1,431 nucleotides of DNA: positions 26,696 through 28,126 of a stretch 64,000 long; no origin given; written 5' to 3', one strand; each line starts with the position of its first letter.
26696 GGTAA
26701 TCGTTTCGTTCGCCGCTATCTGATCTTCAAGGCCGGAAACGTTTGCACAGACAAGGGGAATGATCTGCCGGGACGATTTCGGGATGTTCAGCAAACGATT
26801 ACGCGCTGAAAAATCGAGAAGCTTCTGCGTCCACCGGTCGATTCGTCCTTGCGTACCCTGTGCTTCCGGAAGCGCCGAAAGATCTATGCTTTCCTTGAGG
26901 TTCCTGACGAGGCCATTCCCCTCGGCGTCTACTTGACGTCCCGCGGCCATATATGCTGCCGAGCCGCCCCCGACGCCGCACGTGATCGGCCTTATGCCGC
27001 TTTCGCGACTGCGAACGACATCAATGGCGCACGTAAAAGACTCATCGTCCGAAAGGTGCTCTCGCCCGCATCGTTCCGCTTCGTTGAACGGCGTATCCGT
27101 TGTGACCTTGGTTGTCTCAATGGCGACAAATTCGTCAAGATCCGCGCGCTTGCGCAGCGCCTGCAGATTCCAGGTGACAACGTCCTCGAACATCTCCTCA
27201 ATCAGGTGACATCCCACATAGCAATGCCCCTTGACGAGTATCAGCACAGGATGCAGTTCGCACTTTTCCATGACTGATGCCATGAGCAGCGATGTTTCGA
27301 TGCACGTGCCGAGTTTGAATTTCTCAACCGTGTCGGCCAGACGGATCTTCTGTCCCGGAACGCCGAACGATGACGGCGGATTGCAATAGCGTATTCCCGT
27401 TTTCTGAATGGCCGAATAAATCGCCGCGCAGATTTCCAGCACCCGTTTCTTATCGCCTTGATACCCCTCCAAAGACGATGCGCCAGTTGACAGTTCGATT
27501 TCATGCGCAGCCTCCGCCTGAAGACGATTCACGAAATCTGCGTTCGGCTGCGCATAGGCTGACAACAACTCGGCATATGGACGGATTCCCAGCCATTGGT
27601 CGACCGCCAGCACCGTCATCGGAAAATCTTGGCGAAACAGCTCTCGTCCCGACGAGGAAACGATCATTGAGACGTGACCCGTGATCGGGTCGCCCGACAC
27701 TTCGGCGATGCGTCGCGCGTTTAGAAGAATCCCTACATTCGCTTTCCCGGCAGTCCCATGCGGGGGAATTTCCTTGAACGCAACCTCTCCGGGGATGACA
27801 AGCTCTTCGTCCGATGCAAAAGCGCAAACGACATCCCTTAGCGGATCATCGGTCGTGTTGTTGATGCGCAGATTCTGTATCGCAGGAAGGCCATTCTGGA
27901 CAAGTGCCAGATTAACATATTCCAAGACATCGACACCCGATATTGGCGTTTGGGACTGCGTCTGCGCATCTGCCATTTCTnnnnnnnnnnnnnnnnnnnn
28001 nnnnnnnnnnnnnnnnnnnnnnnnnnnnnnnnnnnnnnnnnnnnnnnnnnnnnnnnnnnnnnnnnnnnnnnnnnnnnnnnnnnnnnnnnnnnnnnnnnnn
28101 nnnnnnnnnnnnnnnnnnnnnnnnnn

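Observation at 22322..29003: K+ channel gene tightly coupled to a giant helicase-nuclease in a low-G+C island: candidate two-gene defence module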

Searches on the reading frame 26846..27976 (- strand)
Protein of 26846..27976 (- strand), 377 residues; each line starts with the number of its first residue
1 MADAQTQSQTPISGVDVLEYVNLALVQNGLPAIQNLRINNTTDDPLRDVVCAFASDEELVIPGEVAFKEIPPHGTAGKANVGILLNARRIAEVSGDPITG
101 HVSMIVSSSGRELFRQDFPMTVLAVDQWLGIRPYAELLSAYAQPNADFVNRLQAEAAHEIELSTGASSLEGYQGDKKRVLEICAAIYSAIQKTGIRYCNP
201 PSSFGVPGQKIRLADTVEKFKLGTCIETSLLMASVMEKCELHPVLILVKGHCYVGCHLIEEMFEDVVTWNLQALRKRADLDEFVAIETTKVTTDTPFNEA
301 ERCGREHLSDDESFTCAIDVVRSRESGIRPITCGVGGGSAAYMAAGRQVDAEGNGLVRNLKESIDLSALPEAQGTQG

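Call 77: predict_structure(alignment_id=A1)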
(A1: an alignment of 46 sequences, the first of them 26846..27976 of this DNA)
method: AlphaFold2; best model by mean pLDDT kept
length: 377 residues; sequences in the alignment: 46
mean_pLDDT: 89.1   pTM: 0.86
mean pLDDT of the five models: 89.1, 87.5, 87.4, 87.0, 85.1
residues with pLDDT >= 90: 295; 70-90: 40; 50-70: 19; < 50: 23
segments of 3 or more residues with pLDDT < 50: 1-8, 335-340, 373-377
pLDDT, mean of each block of 10 residues (from residue 1): 44 89 95 96 95 97 97 95 95 92 96 95 95 95 96 95 86 89 97 91 85 93 96 98 97 97 95 96 97 95 96 97 96 58 78 70 55 46
secondary structure, 60 per line:
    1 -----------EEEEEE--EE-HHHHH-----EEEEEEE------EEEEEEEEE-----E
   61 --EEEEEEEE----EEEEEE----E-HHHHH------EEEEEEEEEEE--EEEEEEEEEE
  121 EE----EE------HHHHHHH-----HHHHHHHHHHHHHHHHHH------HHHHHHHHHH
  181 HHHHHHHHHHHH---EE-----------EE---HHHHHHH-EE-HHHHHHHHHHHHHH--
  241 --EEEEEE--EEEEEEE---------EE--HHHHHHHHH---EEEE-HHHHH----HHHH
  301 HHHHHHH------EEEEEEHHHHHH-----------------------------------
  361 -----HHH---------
elements in order: E12-17 H23-27 E33-39 E46-54 E63-70 E75-80 H87-91 E98-108 E111-122 H135-141 H147-164 H171-192 H214-220 H225-238 E243-248 E251-257 H271-279 E283-286 H288-292 H297-307 E314-319 H320-325

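Call 79: fold_search(model_id=the predicted structure, library=pdb)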
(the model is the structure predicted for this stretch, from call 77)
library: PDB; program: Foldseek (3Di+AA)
matches with E <= 10: 1450; with E <= 0.001: 18
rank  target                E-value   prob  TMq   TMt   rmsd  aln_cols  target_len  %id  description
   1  7uzs                  4.1e-05  1.00  0.21  0.12   4.4       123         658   13  Protein 4.2 (local refinement from consensus reconstruction of ankyrin complex classes) (released 2022-07-20)
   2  8csw                  4.9e-05  1.00  0.21  0.12   4.4       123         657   13  Local refinement of protein 4.2 in Class 2 of erythrocyte ankyrin-1 complex (released 2022-07-20)
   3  8cs9_X                1.1e-04  1.00  0.21  0.13   4.2       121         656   15  Composite reconstruction of Class 1 of the erythrocyte ankyrin-1 complex (released 2022-07-20)
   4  1fie_B                2.0e-04  1.00  0.19  0.10   4.9       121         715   16  RECOMBINANT HUMAN COAGULATION FACTOR XIII (released 1997-02-12)
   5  1ggy_B                2.7e-04  1.00  0.21  0.12   3.9       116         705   17  HUMAN FACTOR XIII WITH YTTERBIUM BOUND IN THE ION SITE (released 1999-02-16)
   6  7lr4_D                3.4e-04  1.00  0.17  0.57   3.6        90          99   20  Complex of Fab 2/1.12 with domain 3 of P. berghei HAP2 (released 2021-12-15)
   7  8oxv_A                3.6e-04  1.00  0.21  0.12   3.6       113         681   17  Transglutaminase 3 zymogen in complex with DH patient-derived Fab DH63-B02 (released 2023-10-18)
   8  1ggt_A                4.5e-04  1.00  0.20  0.11   4.6       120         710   17  THREE-DIMENSIONAL STRUCTURE OF A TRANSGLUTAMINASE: HUMAN BLOOD COAGULATION FACTOR XIII (released 1995-07-31)
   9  3kd4_A                5.7e-04  0.85  0.21  0.16  15.4       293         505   13  CRYSTAL STRUCTURE OF A PUTATIVE PROTEASE (BDI_1141) FROM PARABACTEROIDES DISTASONIS ATCC 8503 AT 2.00 A RESOLUTION (released 2009-11-24)
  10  7tvz_E                6.0e-04  1.00  0.19  0.11   5.2       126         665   12  Cryo-EM structure of human band 3-protein 4.2 complex in diagonal conformation (released 2022-06-08)
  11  1evu_B                6.4e-04  1.00  0.19  0.11   4.7       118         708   17  HUMAN FACTOR XIII WITH CALCIUM BOUND IN THE ION SITE (released 2000-05-10)
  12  8oxw_A                6.7e-04  1.00  0.21  0.12   3.6       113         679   17  Transglutaminase 3 in complex with DH patient-derived Fab DH63-B02 (released 2023-10-18)
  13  4kty_B                8.0e-04  1.00  0.22  0.12   3.7       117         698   16  Fibrin-stabilizing factor with a bound ligand (released 2013-12-04)
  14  5mhm_A                8.5e-04  1.00  0.21  0.12   3.6       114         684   18  FXIIIa in complex with the inhibitor ZED1630 (released 2017-12-20)
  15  1ggu_A                8.5e-04  1.00  0.19  0.11   4.1       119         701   18  HUMAN FACTOR XIII WITH CALCIUM BOUND IN THE ION SITE (released 1999-09-16)
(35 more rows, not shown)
